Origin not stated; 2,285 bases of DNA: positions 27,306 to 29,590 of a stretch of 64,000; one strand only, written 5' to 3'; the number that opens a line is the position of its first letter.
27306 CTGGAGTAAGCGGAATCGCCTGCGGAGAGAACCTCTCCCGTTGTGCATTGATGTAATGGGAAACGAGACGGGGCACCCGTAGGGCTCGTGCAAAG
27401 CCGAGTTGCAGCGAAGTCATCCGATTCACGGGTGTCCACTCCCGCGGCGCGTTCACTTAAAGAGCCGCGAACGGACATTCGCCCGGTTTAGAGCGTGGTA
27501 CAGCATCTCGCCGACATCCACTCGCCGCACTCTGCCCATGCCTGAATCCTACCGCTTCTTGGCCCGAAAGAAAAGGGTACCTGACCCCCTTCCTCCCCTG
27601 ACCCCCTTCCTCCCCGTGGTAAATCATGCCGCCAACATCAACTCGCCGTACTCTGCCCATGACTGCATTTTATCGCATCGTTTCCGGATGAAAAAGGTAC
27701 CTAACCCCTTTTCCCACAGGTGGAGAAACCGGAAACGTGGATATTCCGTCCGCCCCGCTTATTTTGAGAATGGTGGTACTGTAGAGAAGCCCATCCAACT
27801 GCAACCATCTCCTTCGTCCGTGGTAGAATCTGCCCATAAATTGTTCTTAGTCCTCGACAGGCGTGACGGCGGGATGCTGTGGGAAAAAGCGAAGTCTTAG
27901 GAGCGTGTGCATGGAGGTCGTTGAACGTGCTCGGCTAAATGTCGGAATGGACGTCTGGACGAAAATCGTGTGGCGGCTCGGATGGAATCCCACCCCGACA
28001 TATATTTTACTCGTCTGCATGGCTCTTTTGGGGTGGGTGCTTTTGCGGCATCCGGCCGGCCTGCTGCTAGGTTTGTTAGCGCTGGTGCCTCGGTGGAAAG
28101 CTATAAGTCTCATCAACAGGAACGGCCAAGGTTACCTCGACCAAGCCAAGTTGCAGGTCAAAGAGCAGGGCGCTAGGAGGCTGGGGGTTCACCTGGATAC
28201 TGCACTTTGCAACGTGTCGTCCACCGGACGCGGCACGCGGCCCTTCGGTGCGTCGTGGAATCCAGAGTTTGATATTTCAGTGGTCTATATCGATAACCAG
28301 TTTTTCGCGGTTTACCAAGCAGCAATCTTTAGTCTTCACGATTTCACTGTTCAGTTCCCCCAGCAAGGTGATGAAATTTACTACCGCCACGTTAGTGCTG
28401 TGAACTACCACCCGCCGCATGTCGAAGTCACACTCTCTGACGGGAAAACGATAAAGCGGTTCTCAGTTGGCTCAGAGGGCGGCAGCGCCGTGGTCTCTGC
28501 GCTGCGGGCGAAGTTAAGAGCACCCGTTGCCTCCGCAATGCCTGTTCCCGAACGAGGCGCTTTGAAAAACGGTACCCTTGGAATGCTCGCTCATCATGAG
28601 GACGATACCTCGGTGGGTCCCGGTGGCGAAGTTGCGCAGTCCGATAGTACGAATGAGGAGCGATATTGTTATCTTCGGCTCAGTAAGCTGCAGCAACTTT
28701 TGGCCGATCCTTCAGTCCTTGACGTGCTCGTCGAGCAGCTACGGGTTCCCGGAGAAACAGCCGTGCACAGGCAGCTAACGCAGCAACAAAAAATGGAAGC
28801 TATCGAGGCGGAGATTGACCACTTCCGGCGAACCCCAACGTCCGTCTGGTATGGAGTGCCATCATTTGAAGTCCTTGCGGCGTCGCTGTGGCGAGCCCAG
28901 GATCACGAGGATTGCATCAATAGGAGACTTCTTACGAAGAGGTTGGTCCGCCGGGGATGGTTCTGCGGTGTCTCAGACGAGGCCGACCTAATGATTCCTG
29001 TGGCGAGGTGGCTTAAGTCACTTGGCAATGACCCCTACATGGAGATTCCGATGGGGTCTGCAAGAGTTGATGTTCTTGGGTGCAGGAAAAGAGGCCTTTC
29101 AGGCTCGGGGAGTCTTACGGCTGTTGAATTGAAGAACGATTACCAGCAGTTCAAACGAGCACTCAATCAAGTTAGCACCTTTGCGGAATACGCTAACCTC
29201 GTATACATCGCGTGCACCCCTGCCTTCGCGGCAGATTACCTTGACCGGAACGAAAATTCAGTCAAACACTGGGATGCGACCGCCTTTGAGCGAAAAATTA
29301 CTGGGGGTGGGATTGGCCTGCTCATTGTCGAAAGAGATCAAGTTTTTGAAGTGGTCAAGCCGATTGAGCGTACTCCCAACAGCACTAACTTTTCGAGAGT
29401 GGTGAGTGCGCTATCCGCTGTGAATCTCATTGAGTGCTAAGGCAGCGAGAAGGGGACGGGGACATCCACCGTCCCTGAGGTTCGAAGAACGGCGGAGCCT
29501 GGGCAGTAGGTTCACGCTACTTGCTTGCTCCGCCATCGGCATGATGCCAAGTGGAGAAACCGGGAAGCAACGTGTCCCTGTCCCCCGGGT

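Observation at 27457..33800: Cassette-like accessory island: three unrelated predicted effector genes (nuclease-like, RES, HEPN), each closed by a member of one structured repeat family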

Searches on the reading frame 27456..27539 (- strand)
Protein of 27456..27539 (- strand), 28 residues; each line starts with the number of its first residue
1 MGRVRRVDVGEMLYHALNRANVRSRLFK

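Call 32: search_protein_families(library=pfam, proteins=[window:27456-27539:-], max_evalue=10)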
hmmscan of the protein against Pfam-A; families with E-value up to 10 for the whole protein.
seq(28 aa): 0 families

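Call 33: search_solved_structures(query=window:27456-27539:-, max_evalue=10, show_alignments=3)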
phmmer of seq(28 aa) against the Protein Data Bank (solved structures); distinct sequences matched with E-value up to 10: 1.
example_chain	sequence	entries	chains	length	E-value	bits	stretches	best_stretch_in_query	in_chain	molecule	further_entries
6r3e_A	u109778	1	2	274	0.3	14.3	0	9-24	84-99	DNA (cytosine-5)-methyltransferase 3B,DNA (cytosine-5)-methyltransferase 3B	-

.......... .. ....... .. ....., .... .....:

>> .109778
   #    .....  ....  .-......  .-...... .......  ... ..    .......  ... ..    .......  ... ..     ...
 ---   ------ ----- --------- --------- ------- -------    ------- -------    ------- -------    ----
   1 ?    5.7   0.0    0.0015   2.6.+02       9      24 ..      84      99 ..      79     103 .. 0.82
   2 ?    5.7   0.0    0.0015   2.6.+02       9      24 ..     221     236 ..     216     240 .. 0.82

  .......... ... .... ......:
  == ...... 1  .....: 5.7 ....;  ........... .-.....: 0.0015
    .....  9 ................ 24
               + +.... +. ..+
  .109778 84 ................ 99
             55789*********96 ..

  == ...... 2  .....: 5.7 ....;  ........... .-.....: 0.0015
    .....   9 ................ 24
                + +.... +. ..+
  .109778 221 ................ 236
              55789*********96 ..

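Call 63: search_protein_families(library=ncbifam, proteins=[window:27456-27539:-], max_evalue=10)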
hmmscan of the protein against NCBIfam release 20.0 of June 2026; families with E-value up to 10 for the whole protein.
seq(28 aa): 0 families
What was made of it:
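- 27456..27539 (-): N-terminal 28-codon fragment of a Y1 (RAYT/TIRYT-type) transposase, copy 1: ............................*. Pfam and NCBIfam give no hit because the fragment is too short (calls 32, 63).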

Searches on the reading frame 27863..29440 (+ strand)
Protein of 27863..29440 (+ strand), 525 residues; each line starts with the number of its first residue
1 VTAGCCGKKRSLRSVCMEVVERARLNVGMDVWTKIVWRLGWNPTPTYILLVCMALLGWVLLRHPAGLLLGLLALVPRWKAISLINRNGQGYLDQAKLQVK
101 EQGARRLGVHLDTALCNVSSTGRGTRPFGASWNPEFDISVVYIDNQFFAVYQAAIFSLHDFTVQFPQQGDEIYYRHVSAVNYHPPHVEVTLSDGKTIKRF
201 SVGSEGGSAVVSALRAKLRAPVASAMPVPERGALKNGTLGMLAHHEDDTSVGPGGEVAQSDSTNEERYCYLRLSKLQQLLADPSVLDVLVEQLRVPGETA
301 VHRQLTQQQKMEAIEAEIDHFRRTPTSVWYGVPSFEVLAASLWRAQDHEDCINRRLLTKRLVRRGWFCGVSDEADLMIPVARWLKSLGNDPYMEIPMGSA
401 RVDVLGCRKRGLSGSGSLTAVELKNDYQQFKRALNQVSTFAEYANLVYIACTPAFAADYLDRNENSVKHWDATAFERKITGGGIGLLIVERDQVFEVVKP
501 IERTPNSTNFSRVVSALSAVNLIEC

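Call 7: search_protein_families(library=pfam, proteins=[window:27863-29440:+], max_evalue=0.1)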
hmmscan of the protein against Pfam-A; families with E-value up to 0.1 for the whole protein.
window:27863-29440:+ (525 aa): 0 families

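Call 8: search_protein_families(library=padloc, proteins=[window:27863-29440:+], max_evalue=0.1)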
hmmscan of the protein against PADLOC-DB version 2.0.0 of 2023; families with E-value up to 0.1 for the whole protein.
window:27863-29440:+ (525 aa): 1 family
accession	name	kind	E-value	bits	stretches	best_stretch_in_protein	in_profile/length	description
PDLC02989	cll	-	0.00018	19.4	1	416-474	49-107/265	-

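Call 9: search_protein_families(library=ncbifam, proteins=[window:27863-29440:+], max_evalue=0.1)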
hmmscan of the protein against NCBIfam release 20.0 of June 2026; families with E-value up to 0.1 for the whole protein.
window:27863-29440:+ (525 aa): 1 family
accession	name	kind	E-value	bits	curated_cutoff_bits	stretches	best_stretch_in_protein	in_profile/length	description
NF033832.1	sce7726_fam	subfamily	0.0001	22.3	70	1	394-468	29-95/184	sce7726 family protein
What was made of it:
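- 27911..29440 (+): Gene 1, 509 aa: two TM helices, a PH-like domain, a helical linker and a C-terminal PD-(D/E)xK nuclease-like domain. Weak hits to sce7726_fam and PADLOC 'cll' (calls 8, 9).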

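Call 35: search_solved_structures(query=window:27911-29440:+, max_evalue=10, show_alignments=2)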
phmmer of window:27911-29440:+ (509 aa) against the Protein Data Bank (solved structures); distinct sequences matched with E-value up to 10: 1.
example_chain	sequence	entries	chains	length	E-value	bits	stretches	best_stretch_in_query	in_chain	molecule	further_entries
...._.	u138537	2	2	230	0.57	11.9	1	177-232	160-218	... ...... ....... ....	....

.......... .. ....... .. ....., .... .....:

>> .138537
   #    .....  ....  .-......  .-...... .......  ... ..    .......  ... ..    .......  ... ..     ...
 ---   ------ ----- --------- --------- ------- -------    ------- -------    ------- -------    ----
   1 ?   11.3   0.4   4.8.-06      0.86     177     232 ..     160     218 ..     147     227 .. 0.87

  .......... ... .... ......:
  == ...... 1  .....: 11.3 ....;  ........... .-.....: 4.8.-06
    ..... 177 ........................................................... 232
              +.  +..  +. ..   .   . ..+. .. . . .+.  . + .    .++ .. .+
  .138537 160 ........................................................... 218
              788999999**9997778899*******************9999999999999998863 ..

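Call 38: find_homologous_proteins(query=window:27911-29440:+)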
Query window:27911-29440:+ (509 aa): 62 proteins with E <= 0.001 among 8000 candidates.
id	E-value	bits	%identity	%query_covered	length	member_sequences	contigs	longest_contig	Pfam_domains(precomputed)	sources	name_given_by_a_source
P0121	0.0e+0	1136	100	98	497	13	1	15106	-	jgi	jgi:hypothetical protein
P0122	2.7e-293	991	86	100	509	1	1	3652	-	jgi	jgi:hypothetical protein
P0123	4.5e-266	901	77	100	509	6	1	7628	-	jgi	jgi:hypothetical protein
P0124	9.5e-253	857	74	100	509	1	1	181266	-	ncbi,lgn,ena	-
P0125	8.4e-233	792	84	82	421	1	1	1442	-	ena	-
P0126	3.8e-206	704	62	100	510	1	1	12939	-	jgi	jgi:hypothetical protein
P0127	7.2e-204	696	61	100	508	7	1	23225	-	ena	-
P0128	1.3e-201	689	61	100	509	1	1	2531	-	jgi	jgi:hypothetical protein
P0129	3.0e-198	678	62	98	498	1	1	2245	-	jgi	jgi:hypothetical protein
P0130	3.0e-194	664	61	98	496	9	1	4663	-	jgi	jgi:hypothetical protein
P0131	2.5e-190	651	59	100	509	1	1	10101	-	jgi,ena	-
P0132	5.8e-190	650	59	100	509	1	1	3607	-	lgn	-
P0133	9.0e-190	650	58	100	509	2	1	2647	-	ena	-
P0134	2.9e-188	645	59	99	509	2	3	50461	-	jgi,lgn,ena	-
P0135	9.2e-185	633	58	100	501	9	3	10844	-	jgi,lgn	jgi:hypothetical protein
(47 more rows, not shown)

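Call 39: find_encoding_contigs(protein=P0124, flank=10000, max_places=3)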
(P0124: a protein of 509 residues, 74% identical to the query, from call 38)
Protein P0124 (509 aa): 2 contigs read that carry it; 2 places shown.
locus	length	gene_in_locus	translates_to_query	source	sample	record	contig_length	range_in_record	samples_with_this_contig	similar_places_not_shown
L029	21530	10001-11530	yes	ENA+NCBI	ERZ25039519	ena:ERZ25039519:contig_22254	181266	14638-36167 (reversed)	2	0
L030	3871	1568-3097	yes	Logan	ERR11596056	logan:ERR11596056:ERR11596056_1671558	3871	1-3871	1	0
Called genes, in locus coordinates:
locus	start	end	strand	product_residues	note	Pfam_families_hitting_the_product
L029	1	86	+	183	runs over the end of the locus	PF01252:Peptidase_A8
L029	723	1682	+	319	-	PF01479:S4, PF00849:PseudoU_synth_2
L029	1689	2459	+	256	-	PF00106:adh_short, PF01370:Epimerase (weak), PF08659:KR, PF13561:adh_short_C2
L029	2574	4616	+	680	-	PF02838:Glyco_hydro_20b, PF00728:Glyco_hydro_20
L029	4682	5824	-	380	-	PF01408:GFO_IDH_MocA, PF02894:GFO_IDH_MocA_C, PF22725:GFO_IDH_MocA_C3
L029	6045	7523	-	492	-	PF13715:CarbopepD_reg_2 (faint), PF13620:CarboxypepD_reg (faint), PF08308:PEGA (weak)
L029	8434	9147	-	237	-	PF00106:adh_short, PF08659:KR (weak), PF13561:adh_short_C2, PF23441:SDR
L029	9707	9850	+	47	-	-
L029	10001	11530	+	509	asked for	-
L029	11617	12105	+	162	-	-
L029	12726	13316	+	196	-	-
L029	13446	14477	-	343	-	PF00069:Pkinase, PF07714:PK_Tyr_Ser-Thr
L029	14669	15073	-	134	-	PF14489:QueF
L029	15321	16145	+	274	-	PF12837:Fer4_6 (faint), PF13183:Fer4_8 (faint), PF13187:Fer4_9 (faint), PF12838:Fer4_7 (weak), PF13247:Fer4_11, PF12838:Fer4_7 (weak), PF00037:Fer4 (weak), PF12797:Fer4_2 (weak), +2 more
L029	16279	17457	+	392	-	PF03916:NrfD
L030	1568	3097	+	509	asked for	-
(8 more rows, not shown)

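Call 40: find_encoding_contigs(protein=P0123, flank=10000, max_places=3)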
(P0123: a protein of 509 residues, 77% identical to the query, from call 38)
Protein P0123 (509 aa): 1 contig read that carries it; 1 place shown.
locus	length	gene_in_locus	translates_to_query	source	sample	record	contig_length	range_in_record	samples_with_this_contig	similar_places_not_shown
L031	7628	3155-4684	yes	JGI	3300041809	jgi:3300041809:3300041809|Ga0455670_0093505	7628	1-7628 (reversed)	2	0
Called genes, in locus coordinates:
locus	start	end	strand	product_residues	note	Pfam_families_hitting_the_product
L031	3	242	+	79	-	?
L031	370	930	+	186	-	-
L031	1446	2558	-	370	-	PF00089:Trypsin, PF13365:Trypsin_2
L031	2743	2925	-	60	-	-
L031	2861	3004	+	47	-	-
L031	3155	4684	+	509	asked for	-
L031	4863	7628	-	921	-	?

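Call 41: find_encoding_contigs(protein=P0122, flank=10000, max_places=3)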
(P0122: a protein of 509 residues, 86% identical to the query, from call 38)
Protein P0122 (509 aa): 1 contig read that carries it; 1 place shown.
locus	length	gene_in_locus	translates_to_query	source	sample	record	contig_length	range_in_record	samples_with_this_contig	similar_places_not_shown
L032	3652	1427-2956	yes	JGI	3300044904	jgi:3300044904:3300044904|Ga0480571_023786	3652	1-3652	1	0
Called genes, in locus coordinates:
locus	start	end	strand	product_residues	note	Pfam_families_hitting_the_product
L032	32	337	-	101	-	-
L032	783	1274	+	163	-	-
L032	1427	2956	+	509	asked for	-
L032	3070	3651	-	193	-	?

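Call 65: predict_structure(alignment_id=A3)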
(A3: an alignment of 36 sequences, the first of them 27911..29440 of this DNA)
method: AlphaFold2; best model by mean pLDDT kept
length: 509 residues; sequences in the alignment: 36
mean_pLDDT: 71.7   pTM: 0.40
mean pLDDT of the five models: 71.7, 65.2, 65.0, 63.8, 62.2
residues with pLDDT >= 90: 53; 70-90: 262; 50-70: 125; < 50: 69
segments of 3 or more residues with pLDDT < 50: 1-3, 206-246, 353-355, 379-381, 482-490, 504-509
pLDDT, mean of each block of 10 residues (from residue 1): 69 85 88 89 85 85 90 91 90 85 87 88 89 89 90 84 77 75 73 80 53 28 26 26 44 71 83 83 82 91 86 80 76 54 54 55 79 64 59 71 78 67 69 76 66 62 66 68 43 60 45
secondary structure, 60 per line:
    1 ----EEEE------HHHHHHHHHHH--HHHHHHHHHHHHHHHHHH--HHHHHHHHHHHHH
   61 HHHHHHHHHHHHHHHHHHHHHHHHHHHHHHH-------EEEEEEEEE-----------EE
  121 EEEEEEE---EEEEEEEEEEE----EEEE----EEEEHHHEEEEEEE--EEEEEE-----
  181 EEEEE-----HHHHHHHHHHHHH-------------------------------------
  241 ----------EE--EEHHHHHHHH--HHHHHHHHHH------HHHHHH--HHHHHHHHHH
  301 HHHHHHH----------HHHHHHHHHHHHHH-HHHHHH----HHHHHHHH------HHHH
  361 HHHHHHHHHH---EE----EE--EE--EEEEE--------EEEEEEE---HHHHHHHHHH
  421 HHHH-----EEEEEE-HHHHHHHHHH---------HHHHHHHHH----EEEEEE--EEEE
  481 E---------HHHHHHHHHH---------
elements in order: E5-8 H15-25 H28-45 H48-91 E99-107 E119-127 E131-141 E146-149 E154-157 E161-167 E170-175 E181-185 H191-203 H257-264 H267-276 H283-288 H291-307 H318-331 H333-338 H343-350 H357-370 E388-392 E401-407 H411-424 E430-435 H437-446 H456-464 E469-474 E477-481 H491-500
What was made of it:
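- On PD-(D/E)xK nuclease superfamily: The model is of moderate quality in this domain (pLDDT 55-80, call 65).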

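Call 73: fold_search(model_id=the predicted structure, library=pdb)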
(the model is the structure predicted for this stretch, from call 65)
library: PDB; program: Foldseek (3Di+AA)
matches with E <= 10: 583; with E <= 0.001: 0
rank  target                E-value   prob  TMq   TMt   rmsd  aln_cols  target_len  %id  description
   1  8qqf_C                3.3e-03  1.00  0.13  0.48   3.9        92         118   10  TBC1D23 PH domain complexed with STX16 TLY motif (released 2024-04-10)
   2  8qqf_A                4.8e-03  1.00  0.16  0.54   5.8       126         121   10  TBC1D23 PH domain complexed with STX16 TLY motif (released 2024-04-10)
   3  2okf_A                5.7e-03  1.00  0.17  0.54   4.3       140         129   17  CRYSTAL STRUCTURE OF A FDXN ELEMENT EXCISION CONTROLLING FACTOR PROTEIN (AVA_3312) FROM ANABAENA VARIABILIS AT 1.60 A  (released 2007-01-30)
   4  2yf0                  6.0e-03  1.00  0.12  0.13   6.4       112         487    7  Human Myotubularin related protein 6 (MTMR6) (released 2011-04-13)
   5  8xl2_C                9.3e-03  0.15  0.11  0.05  26.2       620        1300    8  Human acetyl-CoA carboxylase 1 filament in complex with acetyl-CoA (ACC1-inact) (released 2024-10-23)
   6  5ukk_A                1.3e-02  0.94  0.15  0.13  11.2       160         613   12  Human GRK2 in complex with human G-beta-gamma subunits and CCG211998 (14ak) (released 2017-04-05)
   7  2cod_MODEL_1_A        1.5e-02  1.00  0.14  0.50  12.8       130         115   12  Solution structure of the N-terminal PH domain of ARAP2 protein from human (released 2005-11-17)
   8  6g2h_A                1.5e-02  0.77  0.16  0.12  14.2       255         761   13  Filament of acetyl-CoA carboxylase and BRCT domains of BRCA1 (ACC-BRCT) core at 4.6 A resolution (released 2018-06-13)
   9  7r04_B                1.9e-02  0.75  0.15  0.04  19.8       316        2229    9  Neurofibromin in open conformation (released 2022-03-30)
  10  3g9w_B                2.0e-02  1.00  0.14  0.31   6.2       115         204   10  Crystal Structure of Talin2 F2-F3 in Complex with the Integrin Beta1D Cytoplasmic Tail (released 2009-10-20)
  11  6u7c_A                2.0e-02  0.95  0.17  0.14  10.6       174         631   13  Human GRK2 in complex with Gbetagamma subunits and CCG258747 (released 2020-04-15)
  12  6vgu                  2.1e-02  0.99  0.13  0.17   6.0       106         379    9  Crystal structure of FERM-folded talin head domain bound to the NPLY motif of beta3-integrin (released 2020-12-16)
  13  3v5w_A                2.1e-02  0.97  0.16  0.13   8.5       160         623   10  Human G Protein-Coupled Receptor Kinase 2 in Complex with Soluble Gbetagamma Subunits and Paroxetine (released 2012-09-26)
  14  8t0d                  2.2e-02  0.99  0.13  0.16   6.2       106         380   12  Crystal structure of integrin beta-2 tail bound to the FERM-folded talin head domain with E269A/Y270A/K306Q triple mutat (released 2024-07-03)
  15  8fso                  2.4e-02  0.99  0.13  0.16   6.1       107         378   12  Crystal structure of integrin beta-6 tail bound to the FERM-folded talin head domain (released 2024-10-16)
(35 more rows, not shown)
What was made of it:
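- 27911..29440 (+): AlphaFold model pLDDT 71.7; fold hits to PH domains, XisH (2okf), PaqCI and BamHI (calls 65, 73).
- On PD-(D/E)xK nuclease superfamily: Fold hits to XisH, PaqCI and BamHI have probability 0.95-1.0 but E-values of 0.006-0.08 (call 73).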
